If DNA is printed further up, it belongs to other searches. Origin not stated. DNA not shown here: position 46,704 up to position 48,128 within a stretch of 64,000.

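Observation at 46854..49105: Co-oriented Rieske oxygenase + NAD-dependent 3-beta-HSD-like reductase pair resembling bacterial sterol C-4 demethylase SdmA/SdmB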

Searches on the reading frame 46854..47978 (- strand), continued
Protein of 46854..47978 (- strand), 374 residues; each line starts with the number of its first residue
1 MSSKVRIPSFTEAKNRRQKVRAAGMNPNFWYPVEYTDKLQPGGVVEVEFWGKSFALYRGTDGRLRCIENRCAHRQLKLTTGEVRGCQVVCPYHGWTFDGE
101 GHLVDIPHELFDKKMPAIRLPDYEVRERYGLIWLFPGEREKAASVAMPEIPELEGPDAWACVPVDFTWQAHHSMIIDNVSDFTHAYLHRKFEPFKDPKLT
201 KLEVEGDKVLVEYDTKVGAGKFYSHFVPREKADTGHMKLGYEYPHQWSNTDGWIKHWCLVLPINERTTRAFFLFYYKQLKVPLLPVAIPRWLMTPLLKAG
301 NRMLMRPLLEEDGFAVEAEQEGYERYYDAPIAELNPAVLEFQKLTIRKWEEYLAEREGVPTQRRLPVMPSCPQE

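Call 76: search_solved_structures(query=A1, max_evalue=1e-10, show_alignments=4)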
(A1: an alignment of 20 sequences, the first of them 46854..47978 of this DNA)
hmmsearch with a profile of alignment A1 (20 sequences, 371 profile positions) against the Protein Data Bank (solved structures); distinct sequences matched with E-value up to 1e-10: 22.
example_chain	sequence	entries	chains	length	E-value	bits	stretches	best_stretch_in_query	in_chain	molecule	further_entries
6wnc_A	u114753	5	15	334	4.4e-28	101.2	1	28-277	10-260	SxtDIOX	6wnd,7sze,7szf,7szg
6wn3_A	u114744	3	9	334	2.2e-26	95.6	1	28-268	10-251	SxtT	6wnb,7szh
7qwt_A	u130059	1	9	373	7.6e-23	84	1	29-185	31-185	Rieske (2Fe-2S) domain protein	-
3gb4_A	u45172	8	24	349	9.3e-22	80.4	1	28-190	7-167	DdmC | Dicamba O-demethylase, oxygenase component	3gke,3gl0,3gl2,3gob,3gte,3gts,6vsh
3gcf_A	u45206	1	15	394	2.9e-20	75.5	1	27-192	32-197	Terminal oxygenase component of carbazole 1,9a-dioxygenase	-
3gkq_A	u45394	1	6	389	6e-20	74.4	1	28-189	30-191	Terminal oxygenase component of carbazole 1,9a-dioxygenase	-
6icp_A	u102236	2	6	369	1.6e-19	73.1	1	29-216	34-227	Methylxanthine N1-demethylase NdmA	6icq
6ick_A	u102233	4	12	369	1.6e-19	73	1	29-216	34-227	Methylxanthine N1-demethylase NdmA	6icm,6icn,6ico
7fhr_A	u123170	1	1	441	1.1e-18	70.3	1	26-154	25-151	Putative Phthalate 4,5-dioxygenase, subunit alpha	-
4qdc_A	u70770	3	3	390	1.3e-17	66.8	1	29-191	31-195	3-ketosteroid 9alpha-hydroxylase oxygenase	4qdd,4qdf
6icl_A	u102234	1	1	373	1.5e-17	66.6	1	29-198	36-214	Methylxanthine N3-demethylase NdmB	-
4nbc_A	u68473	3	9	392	4.8e-17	64.9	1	28-141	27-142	Terminal oxygenase component of carbazole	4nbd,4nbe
4nbg_A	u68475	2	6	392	5e-17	64.8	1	28-141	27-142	Terminal oxygenase component of carbazole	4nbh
4nb9_A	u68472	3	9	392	5e-17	64.8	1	28-141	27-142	Terminal oxygenase component of carbazole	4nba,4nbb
1ww9_A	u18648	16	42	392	5e-17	64.8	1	28-141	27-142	terminal oxygenase component of carbazole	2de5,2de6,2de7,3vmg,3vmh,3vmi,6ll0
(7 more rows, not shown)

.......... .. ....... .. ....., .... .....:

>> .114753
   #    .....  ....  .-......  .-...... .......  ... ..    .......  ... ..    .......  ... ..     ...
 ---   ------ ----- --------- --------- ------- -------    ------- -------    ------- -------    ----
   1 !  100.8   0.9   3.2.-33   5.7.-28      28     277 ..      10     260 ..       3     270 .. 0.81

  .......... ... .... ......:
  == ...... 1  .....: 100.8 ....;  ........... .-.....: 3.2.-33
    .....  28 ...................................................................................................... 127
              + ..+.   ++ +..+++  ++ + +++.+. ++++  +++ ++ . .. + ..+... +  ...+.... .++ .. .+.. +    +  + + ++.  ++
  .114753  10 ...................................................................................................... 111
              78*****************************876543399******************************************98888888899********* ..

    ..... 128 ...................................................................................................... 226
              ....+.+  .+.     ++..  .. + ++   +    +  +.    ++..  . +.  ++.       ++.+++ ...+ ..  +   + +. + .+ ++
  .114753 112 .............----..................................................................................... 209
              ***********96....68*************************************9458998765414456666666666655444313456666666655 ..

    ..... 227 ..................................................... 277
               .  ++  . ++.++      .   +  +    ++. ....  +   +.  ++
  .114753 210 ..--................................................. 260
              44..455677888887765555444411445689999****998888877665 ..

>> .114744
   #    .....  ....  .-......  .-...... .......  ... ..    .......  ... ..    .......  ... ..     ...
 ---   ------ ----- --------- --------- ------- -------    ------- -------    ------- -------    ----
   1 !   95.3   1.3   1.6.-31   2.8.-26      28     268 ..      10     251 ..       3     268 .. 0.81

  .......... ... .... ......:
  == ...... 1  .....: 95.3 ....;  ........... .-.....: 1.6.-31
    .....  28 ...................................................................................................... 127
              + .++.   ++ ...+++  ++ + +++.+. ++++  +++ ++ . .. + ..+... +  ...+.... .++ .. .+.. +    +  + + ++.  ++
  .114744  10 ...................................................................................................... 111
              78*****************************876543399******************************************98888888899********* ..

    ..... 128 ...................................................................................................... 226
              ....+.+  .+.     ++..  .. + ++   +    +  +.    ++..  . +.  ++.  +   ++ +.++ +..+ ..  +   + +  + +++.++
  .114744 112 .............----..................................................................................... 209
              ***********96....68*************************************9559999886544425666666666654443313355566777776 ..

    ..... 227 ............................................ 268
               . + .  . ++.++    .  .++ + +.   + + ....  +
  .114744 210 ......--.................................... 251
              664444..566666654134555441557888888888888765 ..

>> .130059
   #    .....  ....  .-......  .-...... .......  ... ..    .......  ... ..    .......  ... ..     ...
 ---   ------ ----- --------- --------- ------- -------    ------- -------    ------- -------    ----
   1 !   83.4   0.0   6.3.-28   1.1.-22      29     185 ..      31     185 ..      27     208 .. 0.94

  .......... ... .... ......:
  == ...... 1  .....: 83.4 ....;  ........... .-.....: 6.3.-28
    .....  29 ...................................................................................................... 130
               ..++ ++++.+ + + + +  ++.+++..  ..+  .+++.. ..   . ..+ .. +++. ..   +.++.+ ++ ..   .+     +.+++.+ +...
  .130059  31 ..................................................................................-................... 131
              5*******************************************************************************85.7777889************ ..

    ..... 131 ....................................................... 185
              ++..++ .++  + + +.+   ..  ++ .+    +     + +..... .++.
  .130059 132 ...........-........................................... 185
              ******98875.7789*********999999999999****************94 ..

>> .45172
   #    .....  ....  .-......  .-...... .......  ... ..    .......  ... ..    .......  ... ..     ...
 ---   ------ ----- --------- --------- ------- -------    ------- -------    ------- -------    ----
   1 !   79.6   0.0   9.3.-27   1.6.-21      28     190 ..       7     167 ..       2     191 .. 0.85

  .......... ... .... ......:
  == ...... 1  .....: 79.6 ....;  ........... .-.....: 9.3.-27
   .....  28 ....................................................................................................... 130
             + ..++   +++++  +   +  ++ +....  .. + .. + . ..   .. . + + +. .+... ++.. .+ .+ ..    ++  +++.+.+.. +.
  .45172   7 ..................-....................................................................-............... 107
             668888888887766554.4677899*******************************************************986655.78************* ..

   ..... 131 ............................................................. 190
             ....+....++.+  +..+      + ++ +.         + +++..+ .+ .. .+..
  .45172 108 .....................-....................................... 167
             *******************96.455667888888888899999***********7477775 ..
